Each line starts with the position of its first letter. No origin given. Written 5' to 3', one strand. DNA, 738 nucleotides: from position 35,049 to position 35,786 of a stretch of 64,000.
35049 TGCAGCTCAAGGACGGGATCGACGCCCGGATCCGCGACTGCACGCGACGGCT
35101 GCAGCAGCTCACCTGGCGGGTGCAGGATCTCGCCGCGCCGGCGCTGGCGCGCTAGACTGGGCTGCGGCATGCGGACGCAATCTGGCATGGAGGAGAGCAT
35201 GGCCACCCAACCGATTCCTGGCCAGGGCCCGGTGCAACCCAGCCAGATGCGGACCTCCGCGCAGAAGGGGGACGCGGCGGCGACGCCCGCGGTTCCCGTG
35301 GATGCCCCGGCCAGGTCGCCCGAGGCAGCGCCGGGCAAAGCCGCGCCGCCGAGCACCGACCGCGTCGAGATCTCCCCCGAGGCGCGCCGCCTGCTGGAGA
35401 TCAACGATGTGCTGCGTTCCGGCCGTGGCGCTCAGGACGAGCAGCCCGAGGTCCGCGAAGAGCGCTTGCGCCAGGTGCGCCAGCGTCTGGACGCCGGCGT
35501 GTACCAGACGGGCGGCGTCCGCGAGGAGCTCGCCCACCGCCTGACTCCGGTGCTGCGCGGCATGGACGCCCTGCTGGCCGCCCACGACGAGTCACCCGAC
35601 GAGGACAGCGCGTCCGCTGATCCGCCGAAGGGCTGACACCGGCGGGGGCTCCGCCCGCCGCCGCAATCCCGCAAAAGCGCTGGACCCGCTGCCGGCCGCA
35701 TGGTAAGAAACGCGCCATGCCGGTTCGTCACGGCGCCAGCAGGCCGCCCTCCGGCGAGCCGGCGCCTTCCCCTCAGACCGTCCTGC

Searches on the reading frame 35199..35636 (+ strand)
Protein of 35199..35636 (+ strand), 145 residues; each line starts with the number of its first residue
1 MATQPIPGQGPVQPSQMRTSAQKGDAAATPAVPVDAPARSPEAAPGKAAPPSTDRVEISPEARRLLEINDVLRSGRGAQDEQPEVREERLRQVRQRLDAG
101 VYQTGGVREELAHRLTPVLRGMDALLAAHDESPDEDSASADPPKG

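Call 86: search_protein_families(library=pfam, proteins=[window:35199-35636:+], max_evalue=0.01)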
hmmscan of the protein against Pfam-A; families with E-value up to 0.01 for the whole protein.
window:35199-35636:+ (145 aa): 1 family
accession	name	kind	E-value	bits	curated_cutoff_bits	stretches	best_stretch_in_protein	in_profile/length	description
PF04316.19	FlgM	-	1.3e-06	29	25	1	54-103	1-43/55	Anti-sigma-28 factor, FlgM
